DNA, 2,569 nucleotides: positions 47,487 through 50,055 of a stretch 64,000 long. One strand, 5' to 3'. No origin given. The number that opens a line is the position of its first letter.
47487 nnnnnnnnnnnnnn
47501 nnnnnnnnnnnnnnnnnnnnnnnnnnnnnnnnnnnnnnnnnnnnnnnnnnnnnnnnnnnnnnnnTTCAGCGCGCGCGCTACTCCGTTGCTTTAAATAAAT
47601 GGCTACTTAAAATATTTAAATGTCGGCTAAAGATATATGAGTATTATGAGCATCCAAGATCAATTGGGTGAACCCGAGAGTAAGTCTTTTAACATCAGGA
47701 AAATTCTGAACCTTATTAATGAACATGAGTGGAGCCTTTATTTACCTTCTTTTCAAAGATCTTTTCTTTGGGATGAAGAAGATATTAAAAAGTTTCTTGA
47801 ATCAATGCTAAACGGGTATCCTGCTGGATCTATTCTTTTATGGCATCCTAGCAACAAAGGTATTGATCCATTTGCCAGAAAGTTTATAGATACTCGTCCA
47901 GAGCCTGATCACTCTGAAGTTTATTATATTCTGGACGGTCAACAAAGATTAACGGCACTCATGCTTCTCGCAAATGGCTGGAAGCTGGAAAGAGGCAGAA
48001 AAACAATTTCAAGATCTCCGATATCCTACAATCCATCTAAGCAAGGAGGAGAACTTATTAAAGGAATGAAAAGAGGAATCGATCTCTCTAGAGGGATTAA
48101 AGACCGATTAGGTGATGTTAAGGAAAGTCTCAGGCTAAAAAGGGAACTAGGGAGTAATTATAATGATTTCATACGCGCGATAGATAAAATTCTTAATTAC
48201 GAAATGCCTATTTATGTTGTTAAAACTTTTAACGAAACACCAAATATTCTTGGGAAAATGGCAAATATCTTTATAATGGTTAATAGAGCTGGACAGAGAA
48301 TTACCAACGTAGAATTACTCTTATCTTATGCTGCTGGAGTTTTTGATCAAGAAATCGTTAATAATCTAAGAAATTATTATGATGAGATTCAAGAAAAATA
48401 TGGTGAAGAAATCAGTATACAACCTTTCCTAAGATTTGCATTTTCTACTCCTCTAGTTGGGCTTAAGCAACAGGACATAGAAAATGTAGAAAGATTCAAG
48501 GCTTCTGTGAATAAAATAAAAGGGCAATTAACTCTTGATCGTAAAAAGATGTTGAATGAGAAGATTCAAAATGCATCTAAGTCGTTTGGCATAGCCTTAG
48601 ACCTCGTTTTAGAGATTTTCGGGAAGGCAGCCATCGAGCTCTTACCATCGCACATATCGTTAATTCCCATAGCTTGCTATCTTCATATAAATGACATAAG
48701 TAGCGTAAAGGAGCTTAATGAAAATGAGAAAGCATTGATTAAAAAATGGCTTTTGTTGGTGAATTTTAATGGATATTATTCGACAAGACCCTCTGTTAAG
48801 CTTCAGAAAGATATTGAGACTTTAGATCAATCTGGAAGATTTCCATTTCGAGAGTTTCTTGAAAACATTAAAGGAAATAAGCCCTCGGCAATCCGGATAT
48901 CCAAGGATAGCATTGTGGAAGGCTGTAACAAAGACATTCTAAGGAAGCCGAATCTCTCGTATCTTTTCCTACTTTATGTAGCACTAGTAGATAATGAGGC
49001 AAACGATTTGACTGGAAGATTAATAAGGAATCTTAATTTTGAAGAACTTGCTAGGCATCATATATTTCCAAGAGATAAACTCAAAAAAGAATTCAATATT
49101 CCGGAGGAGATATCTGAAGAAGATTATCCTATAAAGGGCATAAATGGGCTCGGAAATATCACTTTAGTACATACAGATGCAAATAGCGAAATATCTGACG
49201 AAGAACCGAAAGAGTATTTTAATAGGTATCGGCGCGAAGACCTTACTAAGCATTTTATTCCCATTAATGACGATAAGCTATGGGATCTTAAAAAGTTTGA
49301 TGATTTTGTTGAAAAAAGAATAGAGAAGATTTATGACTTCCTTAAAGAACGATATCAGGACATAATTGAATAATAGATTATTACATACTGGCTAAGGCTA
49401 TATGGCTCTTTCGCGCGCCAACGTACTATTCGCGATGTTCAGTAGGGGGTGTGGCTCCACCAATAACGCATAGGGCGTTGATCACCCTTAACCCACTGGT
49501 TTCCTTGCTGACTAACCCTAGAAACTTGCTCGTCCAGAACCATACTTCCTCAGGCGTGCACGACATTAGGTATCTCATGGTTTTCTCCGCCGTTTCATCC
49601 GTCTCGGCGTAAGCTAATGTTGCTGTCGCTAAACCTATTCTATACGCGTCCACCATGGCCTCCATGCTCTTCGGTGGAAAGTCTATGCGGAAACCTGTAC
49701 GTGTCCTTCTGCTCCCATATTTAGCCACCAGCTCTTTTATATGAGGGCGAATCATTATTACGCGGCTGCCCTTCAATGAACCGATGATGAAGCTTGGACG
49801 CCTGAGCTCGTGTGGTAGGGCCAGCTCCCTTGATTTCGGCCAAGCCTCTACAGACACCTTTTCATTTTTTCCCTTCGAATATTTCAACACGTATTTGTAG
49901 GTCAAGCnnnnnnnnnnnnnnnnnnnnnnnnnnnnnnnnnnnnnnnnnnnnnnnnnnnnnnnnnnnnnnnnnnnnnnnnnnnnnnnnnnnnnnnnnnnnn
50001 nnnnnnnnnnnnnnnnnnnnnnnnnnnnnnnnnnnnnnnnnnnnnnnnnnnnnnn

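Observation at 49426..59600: DUF499 ATPase, DUF1156 Zn-ribbon methyltransferase and PLD-SNF2 helicase cluster with two small accessory genes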

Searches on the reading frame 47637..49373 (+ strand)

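Call 37: search_protein_families(library=pfam, proteins=[window:47637-49373:+], max_evalue=0.001)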
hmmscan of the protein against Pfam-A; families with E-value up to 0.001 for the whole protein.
window:47637-49373:+ (578 aa): 2 families
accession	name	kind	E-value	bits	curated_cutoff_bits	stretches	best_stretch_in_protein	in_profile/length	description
PF03235.19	GmrSD_N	-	5.8e-25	89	33.2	1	23-231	4-197/199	GmrSD restriction endonuclease, N-terminal domain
PF07510.16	GmrSD_C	-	4.6e-05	23.8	23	1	468-554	50-128/138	GmrSD restriction endonucleases, C-terminal domain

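Call 58: search_protein_families(library=ncbifam, proteins=[window:47637-49373:+], max_evalue=0.01)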
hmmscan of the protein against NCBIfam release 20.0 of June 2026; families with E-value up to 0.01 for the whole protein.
window:47637-49373:+ (578 aa): 0 families

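Call 97: search_protein_families(library=padloc, proteins=[window:47637-49373:+], max_evalue=0.00001)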
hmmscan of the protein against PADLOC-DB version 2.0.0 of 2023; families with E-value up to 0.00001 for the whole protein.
window:47637-49373:+ (578 aa): 16 families
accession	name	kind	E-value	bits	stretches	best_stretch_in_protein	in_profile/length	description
PDLC04151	HEC-05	-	4.2e-45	152.6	2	193-573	235-593/600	-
PDLC04150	HEC-05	-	1.3e-18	65.2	1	19-111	9-111/583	-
PDLC04709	PDC-M55C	-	3e-17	60.5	1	23-109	20-104/554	-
PDLC04152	HEC-05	-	5.2e-14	49.7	0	173-571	206-560/566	-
PDLC02792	SspE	-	3e-13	47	1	22-112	12-107/771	SspE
PDLC02701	Orf5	-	2.5e-11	40.8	0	34-112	20-96/596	Orf5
PDLC04153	HEC-05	-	2.3e-10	37.3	0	33-110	20-110/621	-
PDLC04155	HEC-06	-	7.9e-10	35.8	0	22-111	11-86/562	-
PDLC02695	Orf5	-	6.9e-09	32.6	1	29-112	15-95/601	Orf5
PDLC02783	SspE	-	2.5e-08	30.7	1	22-112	13-108/793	SspE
PDLC04157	HEC-06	-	6.1e-08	29.7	0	17-111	8-88/558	-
PDLC02786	SspE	-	3.3e-07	27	1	22-113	12-103/766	SspE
PDLC02790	SspE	-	1.1e-06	25.1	0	25-112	7-99/776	SspE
PDLC04154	HEC-06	-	4.7e-06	23.5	0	93-112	70-89/569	-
PDLC02693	Orf5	-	6.6e-06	23.4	0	35-112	10-80/543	Orf5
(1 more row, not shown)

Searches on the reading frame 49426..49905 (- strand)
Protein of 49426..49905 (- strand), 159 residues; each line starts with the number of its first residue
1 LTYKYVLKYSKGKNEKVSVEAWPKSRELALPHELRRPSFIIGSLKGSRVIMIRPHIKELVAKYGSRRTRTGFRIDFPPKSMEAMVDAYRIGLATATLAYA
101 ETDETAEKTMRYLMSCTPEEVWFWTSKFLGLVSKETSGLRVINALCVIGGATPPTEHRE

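Call 3: search_protein_families(library=pfam, proteins=[window:49426-49905:-], max_evalue=0.01)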
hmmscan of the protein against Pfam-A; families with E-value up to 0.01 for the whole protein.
window:49426-49905:- (159 aa): 0 families

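Call 4: search_protein_families(library=padloc, proteins=[window:49426-49905:-], max_evalue=0.01)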
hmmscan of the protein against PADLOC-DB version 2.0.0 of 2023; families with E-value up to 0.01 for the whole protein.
window:49426-49905:- (159 aa): 0 families

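Call 6: search_protein_families(library=padloc, proteins=[window:49426-49905:-], max_evalue=10)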
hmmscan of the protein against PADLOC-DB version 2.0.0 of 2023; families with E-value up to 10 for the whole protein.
window:49426-49905:- (159 aa): 0 families

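Call 7: search_protein_families(library=pfam, proteins=[window:49426-49905:-], max_evalue=10)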
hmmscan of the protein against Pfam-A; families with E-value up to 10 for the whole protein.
window:49426-49905:- (159 aa): 1 family
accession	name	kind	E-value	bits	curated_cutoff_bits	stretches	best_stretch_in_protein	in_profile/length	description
PF24728.1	DUF7680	-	0.019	15.6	24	1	5-140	1-136/141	Domain of unknown function (DUF7680)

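Call 19: find_homologous_proteins(query=window:49426-49905:-, max_evalue=0.01)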
Query window:49426-49905:- (159 aa): 15 proteins with E <= 0.01 among 67 candidates.
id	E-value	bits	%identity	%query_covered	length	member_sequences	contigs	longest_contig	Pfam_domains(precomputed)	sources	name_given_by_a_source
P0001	3.5e-90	318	92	98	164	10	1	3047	-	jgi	-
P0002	1.1e-76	274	78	96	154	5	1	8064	-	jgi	jgi:hypothetical protein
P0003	6.4e-63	229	68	95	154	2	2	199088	-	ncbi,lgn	ncbi:MAG: hypothetical protein QXU11_08095 [Thermoproteota archaeon]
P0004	1.8e-61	224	93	69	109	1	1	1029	-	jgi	jgi:hypothetical protein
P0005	3.1e-53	198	61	94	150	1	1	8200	-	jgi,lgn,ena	-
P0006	4.9e-47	178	53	94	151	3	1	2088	PF24728.2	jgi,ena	-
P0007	1.1e-46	176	55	94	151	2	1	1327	PF24728.2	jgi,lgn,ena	-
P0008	3.4e-46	175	53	94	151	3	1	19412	PF24728.2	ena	-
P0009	1.1e-44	170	52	94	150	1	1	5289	PF24728.2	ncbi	-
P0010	8.4e-44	167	51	94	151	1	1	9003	PF24728.2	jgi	jgi:hypothetical protein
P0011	5.5e-42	161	48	94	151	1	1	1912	-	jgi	-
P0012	6.3e-20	90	38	97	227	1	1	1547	-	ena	-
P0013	1.9e-19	88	36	97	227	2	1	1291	-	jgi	-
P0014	3.9e-19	87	37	97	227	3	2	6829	-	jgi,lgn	-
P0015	8.9e-19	86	37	97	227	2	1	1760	-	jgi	-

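Call 21: find_encoding_contigs(protein=P0003, flank=10000, max_places=3)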
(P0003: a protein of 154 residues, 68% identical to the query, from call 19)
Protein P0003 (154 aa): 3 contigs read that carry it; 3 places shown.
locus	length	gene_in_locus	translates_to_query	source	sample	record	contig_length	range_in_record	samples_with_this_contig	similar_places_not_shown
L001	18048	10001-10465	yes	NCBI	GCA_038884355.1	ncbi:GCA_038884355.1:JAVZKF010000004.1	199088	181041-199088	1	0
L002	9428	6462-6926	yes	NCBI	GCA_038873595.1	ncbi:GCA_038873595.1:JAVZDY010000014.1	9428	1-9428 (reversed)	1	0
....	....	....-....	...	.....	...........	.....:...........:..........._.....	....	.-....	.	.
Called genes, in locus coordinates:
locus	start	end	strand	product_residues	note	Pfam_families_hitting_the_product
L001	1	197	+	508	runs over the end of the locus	-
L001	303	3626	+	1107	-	PF13091:PLDc_2 (faint), PF00176:SNF2-rel_dom, PF04851:ResIII, PF00271:Helicase_C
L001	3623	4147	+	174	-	-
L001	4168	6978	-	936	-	PF06634:DUF1156, PF01555:N6_N4_Mtase (faint), PF01170:UPF0020 (faint), PF08241:Methyltransf_11 (faint)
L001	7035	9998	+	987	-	PF04465:DUF499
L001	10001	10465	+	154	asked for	-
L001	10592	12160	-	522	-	PF01351:RNase_HII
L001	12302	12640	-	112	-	-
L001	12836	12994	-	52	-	-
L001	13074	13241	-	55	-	-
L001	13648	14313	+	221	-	PF03167:UDG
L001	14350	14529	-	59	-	-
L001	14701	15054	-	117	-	-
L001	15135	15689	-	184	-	-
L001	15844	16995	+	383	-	-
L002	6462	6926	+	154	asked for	-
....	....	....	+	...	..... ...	-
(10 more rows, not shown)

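Call 22: find_encoding_contigs(protein=P0008, flank=10000, max_places=3)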
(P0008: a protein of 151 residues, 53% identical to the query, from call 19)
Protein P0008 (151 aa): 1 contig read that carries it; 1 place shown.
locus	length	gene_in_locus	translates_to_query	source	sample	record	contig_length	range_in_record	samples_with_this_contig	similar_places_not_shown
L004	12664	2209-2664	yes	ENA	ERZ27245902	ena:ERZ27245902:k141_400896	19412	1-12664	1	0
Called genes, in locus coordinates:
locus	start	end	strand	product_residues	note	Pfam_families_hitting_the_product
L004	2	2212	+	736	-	?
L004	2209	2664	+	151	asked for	PF24728:DUF7680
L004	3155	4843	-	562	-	PF23545:Zn_ribbon_HMPTM, PF04055:Radical_SAM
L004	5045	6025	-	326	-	PF00296:Bac_luciferase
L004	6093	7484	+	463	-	PF01979:Amidohydro_1, PF07969:Amidohydro_3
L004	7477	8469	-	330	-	PF00296:Bac_luciferase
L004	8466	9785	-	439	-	PF01979:Amidohydro_1, PF07969:Amidohydro_3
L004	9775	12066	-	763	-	PF01315:Ald_Xan_dh_C, PF02738:MoCoBD_1, PF20256:MoCoBD_2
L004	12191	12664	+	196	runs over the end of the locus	-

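Call 42: predict_structure(alignment_id=A3)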
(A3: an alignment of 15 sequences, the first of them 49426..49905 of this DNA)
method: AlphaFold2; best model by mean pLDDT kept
length: 159 residues; sequences in the alignment: 15
mean_pLDDT: 89.9   pTM: 0.85
mean pLDDT of the five models: 89.9, 89.0, 87.7, 87.7, 87.6
residues with pLDDT >= 90: 108; 70-90: 41; 50-70: 7; < 50: 3
segments of 3 or more residues with pLDDT < 50: 157-159
pLDDT, mean of each block of 10 residues (from residue 1): 91 91 89 90 94 97 96 95 96 94 91 95 91 72 89 65
secondary structure, 60 per line:
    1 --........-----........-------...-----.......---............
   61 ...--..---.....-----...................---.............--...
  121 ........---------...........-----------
elements in order: E3-10 E16-23 E39-45 H49-63 E71-75 H81-99 H103-115 H118-128 H138-148

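Call 58: search_protein_families(library=ncbifam, proteins=[window:49426-49905:-], max_evalue=0.01)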
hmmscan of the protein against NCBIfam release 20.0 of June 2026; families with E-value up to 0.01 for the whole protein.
window:49426-49905:- (159 aa): 0 families

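Call 75: search_protein_representatives(alignment_id=A3)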
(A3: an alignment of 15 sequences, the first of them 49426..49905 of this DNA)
Query: 15 sequences, 154 profile positions. Proteins with E-value up to 0.001 (for the whole library): 39; up to 1e-10: 25; up to 1e-30: 9. The best 39 are listed.
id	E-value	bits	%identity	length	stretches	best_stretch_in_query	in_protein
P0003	3.2e-70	251.0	-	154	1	1-153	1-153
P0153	9.6e-52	191.0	-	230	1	1-152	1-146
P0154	4.8e-49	182.2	-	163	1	1-152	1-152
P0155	2.2e-45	170.3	-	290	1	1-152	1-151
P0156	5.4e-45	169.1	-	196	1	1-152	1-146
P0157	1.8e-44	167.4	-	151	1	1-151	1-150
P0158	6.4e-38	146.1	-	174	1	1-150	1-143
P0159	4.5e-35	136.9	-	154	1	1-150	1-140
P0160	4.3e-31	124.0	-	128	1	26-150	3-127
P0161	2.6e-25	105.2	-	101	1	51-150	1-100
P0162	2.7e-24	101.9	-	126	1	52-152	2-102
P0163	1.1e-23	100.0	-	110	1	1-84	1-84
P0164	1.7e-21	92.8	-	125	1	55-150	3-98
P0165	2.9e-20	88.8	-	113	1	56-152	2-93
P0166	4.3e-20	88.2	-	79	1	75-150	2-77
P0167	1.3e-17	80.2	-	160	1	1-150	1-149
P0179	1.2e-08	51.0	-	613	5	102-145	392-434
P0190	6.1e-04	35.8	-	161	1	11-150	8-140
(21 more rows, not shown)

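Call 77: find_encoding_contigs(protein=P0014, flank=10000, max_places=3)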
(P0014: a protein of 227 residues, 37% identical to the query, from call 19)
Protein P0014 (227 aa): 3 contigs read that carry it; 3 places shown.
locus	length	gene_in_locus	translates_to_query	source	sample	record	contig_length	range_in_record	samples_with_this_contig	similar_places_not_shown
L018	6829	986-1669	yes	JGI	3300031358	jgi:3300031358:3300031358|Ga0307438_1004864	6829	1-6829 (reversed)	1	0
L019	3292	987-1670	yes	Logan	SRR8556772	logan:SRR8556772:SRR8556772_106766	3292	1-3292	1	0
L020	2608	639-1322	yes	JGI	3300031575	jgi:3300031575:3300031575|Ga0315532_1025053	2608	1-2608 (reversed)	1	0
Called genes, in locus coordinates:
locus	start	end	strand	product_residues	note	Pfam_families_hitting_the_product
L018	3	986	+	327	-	?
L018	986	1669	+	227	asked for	-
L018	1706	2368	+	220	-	-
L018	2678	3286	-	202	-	-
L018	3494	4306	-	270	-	-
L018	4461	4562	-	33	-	-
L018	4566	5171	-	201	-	-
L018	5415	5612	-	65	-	-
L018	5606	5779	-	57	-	-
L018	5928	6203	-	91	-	-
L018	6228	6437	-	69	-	-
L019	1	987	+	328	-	?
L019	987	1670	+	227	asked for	-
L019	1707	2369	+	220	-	-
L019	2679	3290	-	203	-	?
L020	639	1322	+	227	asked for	-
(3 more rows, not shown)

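Call 78: find_encoding_contigs(protein=P0005, flank=10000, max_places=2)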
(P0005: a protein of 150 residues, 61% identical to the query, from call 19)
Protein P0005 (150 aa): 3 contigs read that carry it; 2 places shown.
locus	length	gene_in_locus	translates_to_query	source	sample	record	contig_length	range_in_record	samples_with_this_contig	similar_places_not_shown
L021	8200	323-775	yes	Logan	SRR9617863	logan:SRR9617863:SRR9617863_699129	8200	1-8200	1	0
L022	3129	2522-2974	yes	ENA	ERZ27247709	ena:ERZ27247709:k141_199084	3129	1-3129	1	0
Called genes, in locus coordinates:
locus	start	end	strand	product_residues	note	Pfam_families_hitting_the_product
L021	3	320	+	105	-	?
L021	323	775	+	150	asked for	-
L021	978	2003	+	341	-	PF11975:Glyco_hydro_4C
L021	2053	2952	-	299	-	-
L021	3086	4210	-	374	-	PF01408:GFO_IDH_MocA, PF02894:GFO_IDH_MocA_C, PF22725:GFO_IDH_MocA_C3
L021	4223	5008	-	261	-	PF01261:AP_endonuc_2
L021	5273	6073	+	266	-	PF01210:NAD_Gly3P_dh_N (faint), PF02558:ApbA (faint), PF03446:NAD_binding_2, PF03807:F420_oxidored, PF14748:P5CR_dimer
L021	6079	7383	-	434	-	PF00171:Aldedh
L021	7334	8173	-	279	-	PF00696:AA_kinase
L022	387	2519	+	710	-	PF04465:DUF499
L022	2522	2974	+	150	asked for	-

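Call 99: search_solved_structures(query=A6, max_evalue=1)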
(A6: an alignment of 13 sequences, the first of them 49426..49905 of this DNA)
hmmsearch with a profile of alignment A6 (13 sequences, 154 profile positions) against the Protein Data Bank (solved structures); distinct sequences matched with E-value up to 1: 1.
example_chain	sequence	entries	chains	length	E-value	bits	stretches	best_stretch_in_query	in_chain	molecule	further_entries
6hzo_A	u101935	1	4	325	0.71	12.9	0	58-110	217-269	FtsI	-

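Call 101: search_protein_families(library=pfam, proteins=[P0153, P0155, P0167, P0190, L018:1706-2368:+, P0003], max_evalue=0.1)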
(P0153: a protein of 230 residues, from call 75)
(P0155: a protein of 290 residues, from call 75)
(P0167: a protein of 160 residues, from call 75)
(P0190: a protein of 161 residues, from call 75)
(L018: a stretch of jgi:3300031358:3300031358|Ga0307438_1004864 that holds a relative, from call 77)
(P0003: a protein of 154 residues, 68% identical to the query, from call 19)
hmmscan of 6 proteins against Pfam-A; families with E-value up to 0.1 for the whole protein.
P0153 (230 aa): 3 families
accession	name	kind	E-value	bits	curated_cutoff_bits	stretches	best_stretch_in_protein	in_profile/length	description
PF24728.1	DUF7680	-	0.00065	20.3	24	1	7-142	3-138/141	Domain of unknown function (DUF7680)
PF04450.18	BSP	-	0.034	14.4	23.8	1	50-128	42-119/207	Peptidase of plants and bacteria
PF07894.18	SACK1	-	0.068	13.1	21.4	1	146-215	74-140/274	Scaffolding anchor of CK1 domain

P0155 (290 aa): 0 families

P0167 (160 aa): 0 families

P0190 (161 aa): 0 families

L018:1706-2368:+ (220 aa): 1 family
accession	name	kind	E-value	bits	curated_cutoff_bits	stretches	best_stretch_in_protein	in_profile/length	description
PF10672.15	Methyltrans_SAM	-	0.0033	17.2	27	1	85-139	177-229/286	S-adenosylmethionine-dependent methyltransferase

P0003 (154 aa): 1 family
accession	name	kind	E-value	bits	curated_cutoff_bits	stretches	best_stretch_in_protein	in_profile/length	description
PF24728.1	DUF7680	-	0.035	14.7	24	1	5-142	1-132/141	Domain of unknown function (DUF7680)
